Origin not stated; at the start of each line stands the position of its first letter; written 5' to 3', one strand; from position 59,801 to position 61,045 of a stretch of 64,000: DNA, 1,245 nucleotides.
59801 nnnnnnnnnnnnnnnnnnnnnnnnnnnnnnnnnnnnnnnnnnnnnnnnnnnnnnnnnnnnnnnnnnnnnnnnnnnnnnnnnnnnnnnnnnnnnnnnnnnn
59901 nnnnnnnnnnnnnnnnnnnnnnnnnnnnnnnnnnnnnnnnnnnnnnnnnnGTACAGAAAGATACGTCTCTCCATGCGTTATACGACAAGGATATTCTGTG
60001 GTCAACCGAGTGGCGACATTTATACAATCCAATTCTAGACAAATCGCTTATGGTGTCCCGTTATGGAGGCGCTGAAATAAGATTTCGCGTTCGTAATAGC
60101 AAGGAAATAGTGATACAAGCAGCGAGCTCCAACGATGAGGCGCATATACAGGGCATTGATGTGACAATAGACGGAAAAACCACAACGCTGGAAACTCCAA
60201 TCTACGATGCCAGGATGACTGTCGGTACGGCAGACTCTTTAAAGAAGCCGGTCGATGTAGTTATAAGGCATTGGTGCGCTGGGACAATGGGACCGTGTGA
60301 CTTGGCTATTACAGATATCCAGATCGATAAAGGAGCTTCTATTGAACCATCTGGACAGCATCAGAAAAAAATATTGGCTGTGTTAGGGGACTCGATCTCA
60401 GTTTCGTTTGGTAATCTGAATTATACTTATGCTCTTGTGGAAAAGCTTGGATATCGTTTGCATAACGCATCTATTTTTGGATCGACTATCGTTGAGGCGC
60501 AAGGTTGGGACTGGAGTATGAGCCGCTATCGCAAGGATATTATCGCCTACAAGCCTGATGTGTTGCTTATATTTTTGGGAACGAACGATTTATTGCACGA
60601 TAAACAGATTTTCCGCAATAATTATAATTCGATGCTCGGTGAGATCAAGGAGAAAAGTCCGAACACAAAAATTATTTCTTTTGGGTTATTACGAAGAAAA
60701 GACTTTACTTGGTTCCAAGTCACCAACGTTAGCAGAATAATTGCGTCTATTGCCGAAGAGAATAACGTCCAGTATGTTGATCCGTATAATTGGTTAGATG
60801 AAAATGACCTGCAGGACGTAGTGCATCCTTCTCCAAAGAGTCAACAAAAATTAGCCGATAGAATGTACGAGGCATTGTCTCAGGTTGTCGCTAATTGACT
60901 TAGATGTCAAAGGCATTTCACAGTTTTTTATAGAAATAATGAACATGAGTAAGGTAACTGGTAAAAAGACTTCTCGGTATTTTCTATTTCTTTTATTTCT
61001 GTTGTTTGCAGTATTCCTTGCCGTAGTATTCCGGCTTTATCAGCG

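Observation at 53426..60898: Putative glycan O-acetylation module: giant GT-C-like protein, small TM protein, LbH acetyltransferase, and membrane protein fused to an SGNH hydrolase domain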

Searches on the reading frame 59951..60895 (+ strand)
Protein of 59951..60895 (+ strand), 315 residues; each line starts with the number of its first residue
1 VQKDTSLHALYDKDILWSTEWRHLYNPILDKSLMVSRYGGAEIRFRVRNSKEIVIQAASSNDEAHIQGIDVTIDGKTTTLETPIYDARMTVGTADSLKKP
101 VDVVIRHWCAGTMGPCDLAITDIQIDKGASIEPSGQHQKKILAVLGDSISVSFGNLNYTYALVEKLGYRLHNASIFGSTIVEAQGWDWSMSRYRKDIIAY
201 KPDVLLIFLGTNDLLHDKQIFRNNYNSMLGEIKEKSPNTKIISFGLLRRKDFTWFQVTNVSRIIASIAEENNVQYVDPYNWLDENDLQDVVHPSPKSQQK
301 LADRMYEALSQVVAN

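Call 45: search_protein_representatives(protein=window:59951-60895:+)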
Query: 315 residues. Proteins with E-value up to 0.001 (for the whole library): 362; up to 1e-10: 51; up to 1e-30: 33. The best 150 are listed.
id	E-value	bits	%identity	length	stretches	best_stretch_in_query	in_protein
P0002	2.7e-89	315.7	45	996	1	7-312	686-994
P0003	2.3e-88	312.6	50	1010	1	3-313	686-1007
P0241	2.8e-69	250.0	41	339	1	10-314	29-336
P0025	4.7e-67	242.7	42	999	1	6-309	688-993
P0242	6.3e-58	212.7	39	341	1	34-309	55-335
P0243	1.9e-52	194.7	36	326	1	36-312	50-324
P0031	5.5e-52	193.2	35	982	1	10-312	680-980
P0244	4.0e-51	190.4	37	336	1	36-313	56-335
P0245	4.7e-48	180.3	33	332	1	36-311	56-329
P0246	6.4e-48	179.9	36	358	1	8-310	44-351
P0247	1.6e-47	178.5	37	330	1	36-309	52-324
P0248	4.3e-47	177.1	35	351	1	10-311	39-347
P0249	6.1e-47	176.6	35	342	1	10-305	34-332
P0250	6.0e-44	166.8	37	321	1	35-307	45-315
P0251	6.0e-44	166.8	32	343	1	9-310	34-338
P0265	2.8e-31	125.2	29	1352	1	10-309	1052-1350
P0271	3.1e-19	85.6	32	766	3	199-314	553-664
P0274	4.4e-14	68.7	30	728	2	196-309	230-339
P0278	1.6e-12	63.6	27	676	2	117-306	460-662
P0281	2.1e-11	59.9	30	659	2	193-313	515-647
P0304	4.3e-08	49.1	31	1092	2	139-303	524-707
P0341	1.1e-06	44.4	31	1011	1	138-305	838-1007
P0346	2.1e-06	43.5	31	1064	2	196-313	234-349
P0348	2.2e-06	43.4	28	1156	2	157-308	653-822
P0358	5.1e-06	42.2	35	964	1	199-313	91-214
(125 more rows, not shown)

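Call 46: find_encoding_contigs(protein=P0241, flank=10000, max_places=2)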
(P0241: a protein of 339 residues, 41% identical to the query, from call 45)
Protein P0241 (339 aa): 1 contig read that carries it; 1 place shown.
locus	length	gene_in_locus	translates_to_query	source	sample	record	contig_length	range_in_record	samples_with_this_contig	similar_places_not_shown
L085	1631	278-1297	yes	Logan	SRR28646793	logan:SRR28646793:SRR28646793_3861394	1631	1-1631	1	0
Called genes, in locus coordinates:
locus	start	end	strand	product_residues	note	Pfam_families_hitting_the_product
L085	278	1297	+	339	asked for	PF00657:Lipase_GDSL, PF13472:Lipase_GDSL_2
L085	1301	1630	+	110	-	?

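Call 52: find_encoding_contigs(protein=P0242, flank=8000, max_places=1)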
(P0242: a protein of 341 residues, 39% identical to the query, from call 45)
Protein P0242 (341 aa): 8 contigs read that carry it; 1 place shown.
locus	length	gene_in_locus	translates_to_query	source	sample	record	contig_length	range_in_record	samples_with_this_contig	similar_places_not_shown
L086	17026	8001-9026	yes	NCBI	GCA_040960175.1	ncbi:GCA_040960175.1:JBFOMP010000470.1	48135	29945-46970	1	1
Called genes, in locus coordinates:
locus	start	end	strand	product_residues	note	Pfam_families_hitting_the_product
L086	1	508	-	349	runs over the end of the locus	PF01073:3Beta_HSD, PF01370:Epimerase, PF02719:Polysacc_synt_2 (weak), PF16363:GDP_Man_Dehyd, PF07993:NAD_binding_4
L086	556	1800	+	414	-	PF01041:DegT_DnrJ_EryC1, PF01212:Beta_elim_lyase (weak)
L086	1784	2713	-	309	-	PF02475:TRM5-TYW2_MTfase, PF05050:Methyltransf_21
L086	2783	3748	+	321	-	PF01073:3Beta_HSD (faint), PF01370:Epimerase, PF16363:GDP_Man_Dehyd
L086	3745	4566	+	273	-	PF01370:Epimerase, PF16363:GDP_Man_Dehyd (faint)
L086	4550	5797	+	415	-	PF00534:Glycos_transf_1, PF13692:Glyco_trans_1_4, PF00534:Glycos_transf_1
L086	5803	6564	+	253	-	PF13489:Methyltransf_23, PF13847:Methyltransf_31, PF08241:Methyltransf_11, PF08242:Methyltransf_12, PF13649:Methyltransf_25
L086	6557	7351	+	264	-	PF01066:CDP-OH_P_transf (weak)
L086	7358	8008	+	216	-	PF13489:Methyltransf_23 (weak), PF07021:MetW (faint), PF13649:Methyltransf_25, PF13847:Methyltransf_31, PF08241:Methyltransf_11, PF08242:Methyltransf_12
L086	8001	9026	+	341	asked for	PF00657:Lipase_GDSL, PF13472:Lipase_GDSL_2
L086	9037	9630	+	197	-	PF00132:Hexapep, PF14602:Hexapep_2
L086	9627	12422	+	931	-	-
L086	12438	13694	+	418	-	-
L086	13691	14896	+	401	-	PF13399:LytR_C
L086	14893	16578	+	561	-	-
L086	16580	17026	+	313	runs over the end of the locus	PF01073:3Beta_HSD (weak), PF01370:Epimerase, PF16363:GDP_Man_Dehyd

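Call 53: find_encoding_contigs(protein=P0246, flank=8000, max_places=1)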
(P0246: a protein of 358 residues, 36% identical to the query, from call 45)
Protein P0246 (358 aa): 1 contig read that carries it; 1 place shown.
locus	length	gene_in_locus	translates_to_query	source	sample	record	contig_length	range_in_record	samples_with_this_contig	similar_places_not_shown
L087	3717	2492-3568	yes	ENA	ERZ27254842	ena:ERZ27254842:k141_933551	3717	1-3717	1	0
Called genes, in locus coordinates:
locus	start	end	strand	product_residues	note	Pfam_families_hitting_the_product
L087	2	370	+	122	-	?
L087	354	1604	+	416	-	PF00534:Glycos_transf_1, PF13692:Glyco_trans_1_4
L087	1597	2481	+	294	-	PF01209:Ubie_methyltran, PF02353:CMAS, PF05175:MTS, PF13489:Methyltransf_23, PF13847:Methyltransf_31, PF08241:Methyltransf_11, PF08242:Methyltransf_12, PF13649:Methyltransf_25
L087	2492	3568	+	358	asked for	PF00657:Lipase_GDSL, PF13472:Lipase_GDSL_2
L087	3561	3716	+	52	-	?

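Call 54: find_encoding_contigs(protein=P0248, flank=8000, max_places=1)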
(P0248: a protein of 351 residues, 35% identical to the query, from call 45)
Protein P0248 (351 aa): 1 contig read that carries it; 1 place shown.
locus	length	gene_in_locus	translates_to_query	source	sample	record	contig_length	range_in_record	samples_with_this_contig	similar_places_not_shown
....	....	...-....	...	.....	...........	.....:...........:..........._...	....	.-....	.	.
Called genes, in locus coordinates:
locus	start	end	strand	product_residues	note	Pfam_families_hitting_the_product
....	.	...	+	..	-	?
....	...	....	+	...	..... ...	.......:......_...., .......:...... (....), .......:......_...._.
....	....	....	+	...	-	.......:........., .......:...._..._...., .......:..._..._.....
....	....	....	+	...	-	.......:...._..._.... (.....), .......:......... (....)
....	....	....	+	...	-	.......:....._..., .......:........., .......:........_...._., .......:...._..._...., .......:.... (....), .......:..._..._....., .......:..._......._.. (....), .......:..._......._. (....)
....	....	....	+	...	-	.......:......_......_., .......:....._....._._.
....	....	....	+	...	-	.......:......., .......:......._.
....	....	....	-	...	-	?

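Call 64: search_protein_families(library=pfam, proteins=[P0271, P0274, P0278, P0281, P0341, P0265, P0348, P0304, P0346, P0358], max_evalue=0.001)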
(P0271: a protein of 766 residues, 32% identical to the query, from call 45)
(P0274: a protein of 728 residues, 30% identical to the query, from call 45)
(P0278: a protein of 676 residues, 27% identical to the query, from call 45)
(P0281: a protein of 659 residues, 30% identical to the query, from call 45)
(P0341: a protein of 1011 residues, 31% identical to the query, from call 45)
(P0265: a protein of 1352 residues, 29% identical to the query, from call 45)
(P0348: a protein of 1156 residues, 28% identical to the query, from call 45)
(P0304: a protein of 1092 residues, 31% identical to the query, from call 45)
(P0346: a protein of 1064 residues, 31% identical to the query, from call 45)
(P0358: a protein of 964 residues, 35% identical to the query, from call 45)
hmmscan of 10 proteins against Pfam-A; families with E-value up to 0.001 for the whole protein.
P0271 (766 aa): 3 families
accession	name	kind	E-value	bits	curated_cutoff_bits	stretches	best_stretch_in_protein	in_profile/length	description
PF00657.28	Lipase_GDSL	-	2e-24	87.3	23.6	2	469-654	1-207/208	GDSL-like Lipase/Acylhydrolase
PF13472.12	Lipase_GDSL_2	-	2.3e-23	84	32.9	2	153-330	1-177/178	GDSL-like Lipase/Acylhydrolase family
PF17996.7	CE2_N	-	2.8e-21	76.1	27.9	2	365-458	1-102/108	Carbohydrate esterase 2 N-terminal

P0274 (728 aa): 3 families
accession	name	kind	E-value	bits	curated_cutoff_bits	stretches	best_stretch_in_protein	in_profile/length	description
PF13472.12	Lipase_GDSL_2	-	1.2e-17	65.4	32.9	2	155-324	1-172/178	GDSL-like Lipase/Acylhydrolase family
PF17996.7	CE2_N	-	1.7e-16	60.7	27.9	2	366-459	2-103/108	Carbohydrate esterase 2 N-terminal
PF00657.28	Lipase_GDSL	-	2.1e-15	57.9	23.6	2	153-332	1-205/208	GDSL-like Lipase/Acylhydrolase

P0278 (676 aa): 5 families
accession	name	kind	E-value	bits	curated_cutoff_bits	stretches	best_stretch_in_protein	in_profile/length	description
PF13472.12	Lipase_GDSL_2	-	9.8e-40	137.4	32.9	2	488-656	1-178/178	GDSL-like Lipase/Acylhydrolase family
PF17996.7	CE2_N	-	1.5e-20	73.7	27.9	2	373-477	1-107/108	Carbohydrate esterase 2 N-terminal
PF00657.28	Lipase_GDSL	-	3.8e-19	70.1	23.6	2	175-349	2-207/208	GDSL-like Lipase/Acylhydrolase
PF14606.12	Lipase_GDSL_3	-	1.2e-08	35.9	27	0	303-354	124-177/178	GDSL-like Lipase/Acylhydrolase family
PF19077.6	Big_13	-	7.6e-05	23.6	27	0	407-459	37-92/102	Bacterial Ig-like domain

P0281 (659 aa): 5 families
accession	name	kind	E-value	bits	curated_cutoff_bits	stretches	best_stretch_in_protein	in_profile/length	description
PF00457.24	Glyco_hydro_11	-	2e-40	138.8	27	1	226-400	6-166/178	Glycosyl hydrolases family 11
PF00657.28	Lipase_GDSL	-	3.2e-38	132.4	23.6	2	431-639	1-208/208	GDSL-like Lipase/Acylhydrolase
PF13472.12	Lipase_GDSL_2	-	7.7e-34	118.2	32.9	2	434-633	2-177/178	GDSL-like Lipase/Acylhydrolase family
PF17182.10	OSK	-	1.8e-07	31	27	0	524-613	71-154/202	OSK domain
PF10994.13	DUF2817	-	4.5e-05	23.5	23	0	576-642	183-248/341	Protein of unknown function (DUF2817)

P0341 (1011 aa): 3 families
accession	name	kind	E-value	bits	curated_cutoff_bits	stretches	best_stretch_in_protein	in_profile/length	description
PF13472.12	Lipase_GDSL_2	-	5.9e-12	46.9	32.9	1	845-1001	2-177/178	GDSL-like Lipase/Acylhydrolase family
PF18454.7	Mtd_N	-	6.8e-10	39.1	26.3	1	8-45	2-37/37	Major tropism determinant N-terminal domain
PF00657.28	Lipase_GDSL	-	2.6e-07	31.4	23.6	1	843-1007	2-208/208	GDSL-like Lipase/Acylhydrolase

P0265 (1352 aa): 2 families
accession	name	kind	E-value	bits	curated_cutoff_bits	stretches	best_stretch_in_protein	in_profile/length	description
PF13472.12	Lipase_GDSL_2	-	2.6e-16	61.1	32.9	1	1183-1339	1-176/178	GDSL-like Lipase/Acylhydrolase family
PF00657.28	Lipase_GDSL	-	2.3e-07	31.6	23.6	1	1181-1293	1-127/208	GDSL-like Lipase/Acylhydrolase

P0348 (1156 aa): 7 families
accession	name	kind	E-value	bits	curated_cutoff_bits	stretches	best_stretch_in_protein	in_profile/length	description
PF13472.12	Lipase_GDSL_2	-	1.4e-37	130.4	32.9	2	616-813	1-177/178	GDSL-like Lipase/Acylhydrolase family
PF00754.31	F5_F8_type_C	-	3.1e-35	121.5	28.2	4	336-460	3-126/127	F5/8 type C domain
PF00657.28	Lipase_GDSL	-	2.7e-31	109.8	23.6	2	831-1027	1-207/208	GDSL-like Lipase/Acylhydrolase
PF22633.2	F5_F8_type_C_2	-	4.5e-26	91.7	27.8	4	348-413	1-60/91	NedA-like, galactose-binding domain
PF24135.1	DUF7402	-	3e-06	27.8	27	1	45-107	7-71/133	Domain of unknown function (DUF7402)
PF04311.20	DUF459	-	1.7e-05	24.7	27.2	0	664-714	25-74/197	Protein of unknown function (DUF459)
PF00404.24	Dockerin_1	-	0.00047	20.7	22.9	0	1108-1154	10-56/57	Dockerin type I domain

P0304 (1092 aa): 6 families
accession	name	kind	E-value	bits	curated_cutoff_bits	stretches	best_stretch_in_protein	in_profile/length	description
PF13472.12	Lipase_GDSL_2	-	1e-42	147.1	32.9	2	33-203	1-175/178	GDSL-like Lipase/Acylhydrolase family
PF00754.31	F5_F8_type_C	-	1.2e-36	126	28.2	4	246-370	2-125/127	F5/8 type C domain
PF00657.28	Lipase_GDSL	-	6.9e-24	85.6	23.6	2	31-210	1-207/208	GDSL-like Lipase/Acylhydrolase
PF22633.2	F5_F8_type_C_2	-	4e-22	79.1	27.8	3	406-497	1-90/91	NedA-like, galactose-binding domain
PF07738.19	Sad1_UNC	-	2.2e-15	57.3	22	1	411-509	17-120/132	Sad1 / UNC-like C-terminal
PF04311.20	DUF459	-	5.3e-06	26.4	27.2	0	557-633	26-106/197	Protein of unknown function (DUF459)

P0346 (1064 aa): 9 families
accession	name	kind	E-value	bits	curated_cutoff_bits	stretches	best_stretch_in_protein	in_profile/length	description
PF13290.12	CHB_HEX_C_1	-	1.5e-21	76.5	22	1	594-659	2-67/67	Chitobiase/beta-hexosaminidase C-terminal domain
PF13287.12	Fn3_assoc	-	1e-17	64.4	23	1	605-662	2-59/59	Fn3 associated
PF13472.12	Lipase_GDSL_2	-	5e-17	63.4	32.9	1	153-334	1-176/178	GDSL-like Lipase/Acylhydrolase family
PF00657.28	Lipase_GDSL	-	9.8e-13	49.2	23.6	1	151-340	1-207/208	GDSL-like Lipase/Acylhydrolase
PF17996.7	CE2_N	-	8.7e-11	42.3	27.9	1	44-141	1-103/108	Carbohydrate esterase 2 N-terminal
PF18099.7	CBM_35_2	-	1.2e-09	38.7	23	1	691-787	14-108/112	Carbohydrate binding module (family 35)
PF16990.11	CBM_35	-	2.1e-06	28.5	28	1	709-782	39-107/121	Carbohydrate binding module (family 35)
PF22704.2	CBM13-like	-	1.2e-05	25.8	30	0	492-555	1-62/82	Alpha-galactosidase, CBM13 domain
PF03422.21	CBM_6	-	4.5e-05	24.2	28.9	0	700-788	27-115/125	Carbohydrate binding module (family 6)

P0358 (964 aa): 2 families
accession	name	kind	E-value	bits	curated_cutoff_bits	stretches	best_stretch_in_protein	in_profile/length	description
PF13472.12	Lipase_GDSL_2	-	5.2e-19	69.9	32.9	1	9-199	1-176/178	GDSL-like Lipase/Acylhydrolase family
PF00657.28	Lipase_GDSL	-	2e-13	51.4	23.6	1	7-206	1-208/208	GDSL-like Lipase/Acylhydrolase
